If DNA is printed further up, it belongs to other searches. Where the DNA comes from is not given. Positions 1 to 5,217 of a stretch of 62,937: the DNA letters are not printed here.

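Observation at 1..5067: Giant edge-truncated ORF (at least 1,689 codons) missing from the ORF track: predicted surface lipoprotein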

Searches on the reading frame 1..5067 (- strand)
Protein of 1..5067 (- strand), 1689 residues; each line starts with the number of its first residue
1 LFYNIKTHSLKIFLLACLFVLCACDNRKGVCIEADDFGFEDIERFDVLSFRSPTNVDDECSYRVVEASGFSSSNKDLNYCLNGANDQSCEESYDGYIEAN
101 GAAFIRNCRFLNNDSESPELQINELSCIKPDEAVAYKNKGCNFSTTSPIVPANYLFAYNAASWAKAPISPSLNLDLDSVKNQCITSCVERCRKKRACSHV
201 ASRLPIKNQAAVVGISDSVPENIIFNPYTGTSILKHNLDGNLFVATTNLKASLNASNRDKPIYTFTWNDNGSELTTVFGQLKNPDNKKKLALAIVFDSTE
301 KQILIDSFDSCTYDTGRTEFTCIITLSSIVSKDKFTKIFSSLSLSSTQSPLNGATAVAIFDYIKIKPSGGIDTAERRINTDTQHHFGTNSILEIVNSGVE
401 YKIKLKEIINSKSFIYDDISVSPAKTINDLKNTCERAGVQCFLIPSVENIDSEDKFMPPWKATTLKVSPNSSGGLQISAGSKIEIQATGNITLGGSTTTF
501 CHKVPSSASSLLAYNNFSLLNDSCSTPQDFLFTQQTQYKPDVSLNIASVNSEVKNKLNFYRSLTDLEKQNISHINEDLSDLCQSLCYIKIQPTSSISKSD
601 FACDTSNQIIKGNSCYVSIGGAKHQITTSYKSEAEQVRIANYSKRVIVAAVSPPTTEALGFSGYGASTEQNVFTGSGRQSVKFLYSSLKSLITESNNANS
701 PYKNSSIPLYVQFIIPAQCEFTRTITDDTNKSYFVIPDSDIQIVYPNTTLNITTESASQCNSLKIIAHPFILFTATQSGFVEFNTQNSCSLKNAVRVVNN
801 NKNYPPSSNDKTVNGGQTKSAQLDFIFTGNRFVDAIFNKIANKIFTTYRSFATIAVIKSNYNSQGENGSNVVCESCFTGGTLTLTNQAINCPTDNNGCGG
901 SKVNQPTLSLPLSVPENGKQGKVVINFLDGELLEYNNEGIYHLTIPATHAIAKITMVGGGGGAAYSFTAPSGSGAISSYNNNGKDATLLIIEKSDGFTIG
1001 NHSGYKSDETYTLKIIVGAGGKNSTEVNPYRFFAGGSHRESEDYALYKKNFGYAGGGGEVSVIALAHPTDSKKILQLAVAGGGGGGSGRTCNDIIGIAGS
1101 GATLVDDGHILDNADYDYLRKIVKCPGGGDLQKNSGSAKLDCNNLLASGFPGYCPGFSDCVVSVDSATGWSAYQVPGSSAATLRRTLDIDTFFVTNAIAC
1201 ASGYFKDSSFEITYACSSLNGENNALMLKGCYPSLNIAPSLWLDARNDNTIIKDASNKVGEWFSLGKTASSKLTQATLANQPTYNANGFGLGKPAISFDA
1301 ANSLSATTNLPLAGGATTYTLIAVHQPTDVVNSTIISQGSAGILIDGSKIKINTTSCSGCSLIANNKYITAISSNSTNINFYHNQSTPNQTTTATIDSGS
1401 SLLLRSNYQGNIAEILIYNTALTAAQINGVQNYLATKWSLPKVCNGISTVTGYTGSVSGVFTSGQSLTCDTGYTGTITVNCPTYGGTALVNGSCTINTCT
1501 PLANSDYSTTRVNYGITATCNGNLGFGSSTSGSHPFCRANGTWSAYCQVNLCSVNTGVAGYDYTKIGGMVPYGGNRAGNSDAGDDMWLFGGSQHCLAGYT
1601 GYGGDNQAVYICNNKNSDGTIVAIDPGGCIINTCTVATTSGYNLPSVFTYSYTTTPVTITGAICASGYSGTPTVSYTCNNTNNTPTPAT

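Call 4: search_protein_families(library=pfam, proteins=[window:1-5067:-], max_evalue=1)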
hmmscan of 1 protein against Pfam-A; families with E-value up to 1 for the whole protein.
window:1-5067:- (1689 aa): 3 families
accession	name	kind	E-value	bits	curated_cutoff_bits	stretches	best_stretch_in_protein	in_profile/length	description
PF16356.10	DUF4983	-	0.024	15.6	26.4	1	148-176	56-84/88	Domain of unknown function (DUF4983)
PF08495.15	FIST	-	0.024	15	23.2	1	1302-1373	109-179/189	FIST N domain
PF13385.13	Laminin_G_3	-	0.043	14.4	27.6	1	1376-1428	90-151/151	Concanavalin A-like lectin/glucanases superfamily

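Call 5: search_protein_families(library=ncbifam, proteins=[window:1-5067:-], max_evalue=1)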
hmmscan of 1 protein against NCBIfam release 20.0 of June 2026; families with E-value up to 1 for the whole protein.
window:1-5067:- (1689 aa): 0 families
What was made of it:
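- Tried and rejected: NCBIfam gave no hit (call 5).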

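Call 7: find_homologous_proteins(query=window:1-5067:-)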
Query window:1-5067:- (1689 aa): 3 proteins with E <= 0.001 among 8000 candidates.
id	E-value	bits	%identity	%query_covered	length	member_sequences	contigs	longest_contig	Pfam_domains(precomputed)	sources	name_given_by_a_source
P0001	0.0e+0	3693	95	99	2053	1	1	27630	-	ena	-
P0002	0.0e+0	1128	42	89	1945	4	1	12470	-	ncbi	-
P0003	1.2e-266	906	44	69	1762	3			-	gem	-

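Call 8: find_related_loci(query=window:1-5067:-, collection=genome_contigs, flank=10000)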
Query window:1-5067:- (1689 aa) in genome_contigs; peptide patterns used: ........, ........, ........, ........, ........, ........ (x = any residue, [..] = any of these).
28 stretches matched a pattern, but none encodes a relative of the query by tblastn (E <= 1e-3).
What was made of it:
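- Tried and rejected: The genome_contigs scan with the giant protein found no relative (call 8).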

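Call 10: find_encoding_contigs(protein=P0001, flank=10000)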
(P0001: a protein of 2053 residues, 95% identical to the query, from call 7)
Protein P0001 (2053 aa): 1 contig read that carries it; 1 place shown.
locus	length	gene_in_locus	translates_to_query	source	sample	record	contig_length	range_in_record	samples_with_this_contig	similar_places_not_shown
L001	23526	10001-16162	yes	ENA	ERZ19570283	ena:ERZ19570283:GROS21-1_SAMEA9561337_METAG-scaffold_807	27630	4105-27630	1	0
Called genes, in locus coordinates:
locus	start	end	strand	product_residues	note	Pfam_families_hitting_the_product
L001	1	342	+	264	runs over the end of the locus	PF03807:F420_oxidored (faint), PF14748:P5CR_dimer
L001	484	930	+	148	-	PF00436:SSB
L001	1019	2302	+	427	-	PF03952:Enolase_N, PF00113:Enolase_C, PF13378:MR_MLE_C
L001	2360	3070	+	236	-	PF09553:RE_Eco47II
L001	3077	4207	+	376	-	PF00145:DNA_methylase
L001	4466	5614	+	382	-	PF01098:FTSW_RODA_SPOVE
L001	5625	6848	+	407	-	PF08886:GshA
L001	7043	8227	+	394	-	PF00346:Complex1_49kDa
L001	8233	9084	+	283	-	PF02569:Pantoate_ligase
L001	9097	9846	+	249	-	PF02463:SMC_N (faint), PF00005:ABC_tran, PF13304:AAA_21 (faint)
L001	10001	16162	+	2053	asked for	-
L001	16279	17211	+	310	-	PF13793:Pribosyltran_N, PF00156:Pribosyltran, PF14572:Pribosyl_synth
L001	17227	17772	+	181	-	PF00034:Cytochrom_C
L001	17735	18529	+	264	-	PF06750:A24_N_bact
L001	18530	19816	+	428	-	PF05221:AdoHcyase, PF00670:AdoHcyase_NAD, PF02826:2-Hacid_dh_C (weak), PF07991:KARI_N (faint)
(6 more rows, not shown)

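Call 11: find_encoding_contigs(protein=P0002, flank=10000)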
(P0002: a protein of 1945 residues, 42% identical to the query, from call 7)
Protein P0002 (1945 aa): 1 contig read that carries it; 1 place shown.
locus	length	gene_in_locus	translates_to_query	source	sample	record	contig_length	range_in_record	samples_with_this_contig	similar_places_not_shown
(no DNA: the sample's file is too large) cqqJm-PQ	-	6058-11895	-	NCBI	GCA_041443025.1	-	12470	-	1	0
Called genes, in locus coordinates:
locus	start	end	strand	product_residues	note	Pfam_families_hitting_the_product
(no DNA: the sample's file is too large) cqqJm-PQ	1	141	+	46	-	?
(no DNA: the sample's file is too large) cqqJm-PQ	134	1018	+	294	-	PF14355:Abi_C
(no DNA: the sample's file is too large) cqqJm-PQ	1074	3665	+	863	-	PF02739:5_3_exonuc_N, PF01367:5_3_exonuc, PF00476:DNA_pol_A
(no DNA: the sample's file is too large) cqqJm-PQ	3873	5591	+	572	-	PF00501:AMP-binding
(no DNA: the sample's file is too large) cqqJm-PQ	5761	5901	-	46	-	-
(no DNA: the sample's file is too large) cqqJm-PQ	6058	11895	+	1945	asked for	-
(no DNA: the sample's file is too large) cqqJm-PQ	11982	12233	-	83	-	-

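Call 12: search_protein_families(library=pfam, proteins=[P0001, P0002, P0003], max_evalue=1)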
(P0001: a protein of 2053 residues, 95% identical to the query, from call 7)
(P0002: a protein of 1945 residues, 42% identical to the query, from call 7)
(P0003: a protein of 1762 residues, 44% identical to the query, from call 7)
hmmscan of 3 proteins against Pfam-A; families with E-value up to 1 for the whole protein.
P0001 (2053 aa): 3 families
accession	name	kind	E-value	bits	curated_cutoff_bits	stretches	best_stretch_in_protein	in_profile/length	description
PF13385.13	Laminin_G_3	-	0.0033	18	27.6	1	1365-1423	84-151/151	Concanavalin A-like lectin/glucanases superfamily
PF08495.15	FIST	-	0.046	14.1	23.2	1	1297-1368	109-179/189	FIST N domain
PF12576.13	DUF3754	-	0.21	12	27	1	726-776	34-84/137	Protein of unknown function (DUF3754)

P0002 (1945 aa): 1 family
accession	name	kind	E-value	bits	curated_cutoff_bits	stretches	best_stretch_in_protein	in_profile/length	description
PF19749.4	DUF6236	-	0.079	12.6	26.2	1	1342-1398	20-75/324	Family of unknown function (DUF6236)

P0003 (1762 aa): 2 families
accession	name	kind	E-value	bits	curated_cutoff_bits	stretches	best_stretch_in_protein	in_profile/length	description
PF08300.18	HCV_NS5a_1a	-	0.056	14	25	1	1262-1289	4-32/62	Hepatitis C virus non-structural 5a zinc finger domain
PF00084.26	Sushi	-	0.32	11.9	20.7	1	1385-1416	20-51/56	Sushi repeat (SCR repeat)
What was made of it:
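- On Autotransporter / type V secreted adhesin: No such Pfam domain was found in the full-length homologs P0001-P0003 (call 12).
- No Slam-type, T5SS or other surface-export feature was seen: P0001 has no C-terminal barrel domain by Pfam (call 12). The C-terminal domains have no toxin-family match (call 12).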

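Call 19: search_solved_structures(query=A1, max_evalue=1, show_alignments=3)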
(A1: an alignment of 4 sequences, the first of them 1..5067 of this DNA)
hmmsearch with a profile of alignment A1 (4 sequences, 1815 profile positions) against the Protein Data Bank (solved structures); distinct sequences matched with E-value up to 1: 0.
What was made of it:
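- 2353..4995 (-): N-terminal conserved Cys-rich region (residues 25-905) of unknown fold, the family-specific core. No Pfam or NCBIfam match passes a cut-off and PDB sequence searches found nothing (calls 4, 5, 19).
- Tried and rejected: The whole-family profile found nothing (call 19).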

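Call 40: find_encoding_contigs(protein=P0003, flank=10000)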
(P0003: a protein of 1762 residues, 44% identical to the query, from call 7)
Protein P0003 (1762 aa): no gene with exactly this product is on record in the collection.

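Call 41: list_cluster_members(proteins=[P0002, P0003, P0001])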
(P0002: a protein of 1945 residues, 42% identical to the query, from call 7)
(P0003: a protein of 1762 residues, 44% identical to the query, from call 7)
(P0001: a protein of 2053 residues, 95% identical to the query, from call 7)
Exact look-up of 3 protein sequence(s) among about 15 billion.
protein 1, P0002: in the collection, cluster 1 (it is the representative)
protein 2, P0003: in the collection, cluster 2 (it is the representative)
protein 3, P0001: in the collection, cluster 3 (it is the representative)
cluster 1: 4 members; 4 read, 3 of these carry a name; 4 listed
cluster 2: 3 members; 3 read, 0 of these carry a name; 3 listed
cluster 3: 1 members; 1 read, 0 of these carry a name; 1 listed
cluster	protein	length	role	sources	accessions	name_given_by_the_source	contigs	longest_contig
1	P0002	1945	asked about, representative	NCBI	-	-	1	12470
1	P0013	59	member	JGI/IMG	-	hypothetical protein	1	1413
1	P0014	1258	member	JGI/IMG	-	hypothetical protein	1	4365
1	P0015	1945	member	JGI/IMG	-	hypothetical protein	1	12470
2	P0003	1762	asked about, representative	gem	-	-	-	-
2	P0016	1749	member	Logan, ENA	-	-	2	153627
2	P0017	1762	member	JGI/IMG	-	-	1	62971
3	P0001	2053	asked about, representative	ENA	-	-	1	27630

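Call 42: find_encoding_contigs(protein=P0016, flank=10000, max_places=2)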
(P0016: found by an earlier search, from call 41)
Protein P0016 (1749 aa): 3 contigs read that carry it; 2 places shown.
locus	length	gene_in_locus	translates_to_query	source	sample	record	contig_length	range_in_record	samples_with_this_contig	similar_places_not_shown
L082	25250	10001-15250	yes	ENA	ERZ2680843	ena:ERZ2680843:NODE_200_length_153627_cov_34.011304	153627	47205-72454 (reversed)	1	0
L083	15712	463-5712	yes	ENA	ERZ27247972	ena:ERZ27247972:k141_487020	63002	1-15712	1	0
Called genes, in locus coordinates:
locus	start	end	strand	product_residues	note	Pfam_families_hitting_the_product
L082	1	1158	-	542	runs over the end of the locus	-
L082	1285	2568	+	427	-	PF01512:Complex1_51K, PF10531:SLBB, PF22461:SLBB_2, PF10589:NADH_4Fe-4S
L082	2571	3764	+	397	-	PF01128:IspD, PF12804:NTP_transf_3 (weak), PF02542:YgbB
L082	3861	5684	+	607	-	PF11412:DsbD_N, PF02683:DsbD_TM, PF13899:Thioredoxin_7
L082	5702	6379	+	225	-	PF02798:GST_N, PF13417:GST_N_3, PF13409:GST_N_2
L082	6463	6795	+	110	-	PF00111:Fer2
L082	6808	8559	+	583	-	-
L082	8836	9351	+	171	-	-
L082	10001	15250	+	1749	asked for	-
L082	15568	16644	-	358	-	PF03562:MltA, PF06725:3D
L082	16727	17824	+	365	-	PF01926:MMR_HSR1, PF02421:FeoB_N, PF06071:YchF-GTPase_C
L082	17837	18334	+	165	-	PF04386:SspB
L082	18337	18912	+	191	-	PF02660:G3P_acyltransf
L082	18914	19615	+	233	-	PF00215:OMPdecase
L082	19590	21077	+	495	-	PF08245:Mur_ligase_M, PF02875:Mur_ligase_C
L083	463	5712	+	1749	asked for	-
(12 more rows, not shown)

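Call 63: search_protein_families(library=phrogs, proteins=[window:1-5067:-, P0002, P0003], max_evalue=1)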
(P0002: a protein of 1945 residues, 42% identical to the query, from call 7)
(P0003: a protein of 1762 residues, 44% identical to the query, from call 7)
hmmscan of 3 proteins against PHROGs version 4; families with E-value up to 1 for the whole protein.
window:1-5067:- (1689 aa): 2 families
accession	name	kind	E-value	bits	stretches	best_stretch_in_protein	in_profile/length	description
phrog_10356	-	head and packaging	1.3e-09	37.8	1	1237-1440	386-624/852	virion structural protein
phrog_26437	-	unknown function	0.39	12.2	1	233-274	5-45/85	-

P0002 (1945 aa): 1 family
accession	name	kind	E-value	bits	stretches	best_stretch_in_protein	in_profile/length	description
phrog_10356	-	head and packaging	3.4e-13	49.6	1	1221-1431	404-625/852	virion structural protein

P0003 (1762 aa): 1 family
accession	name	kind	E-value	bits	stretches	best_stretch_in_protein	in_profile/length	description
phrog_19468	-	unknown function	0.99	10.8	1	977-1035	10-66/146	-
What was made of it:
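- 748..1359 (-): LamG / concanavalin-like domain (residues 1237-1440). It matches phrog_10356 'virion structural protein' at E = 1.3e-9 (3.4e-13 for P0002; call 63).
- The LamG-like domain matches a phage virion structural protein family (call 63).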
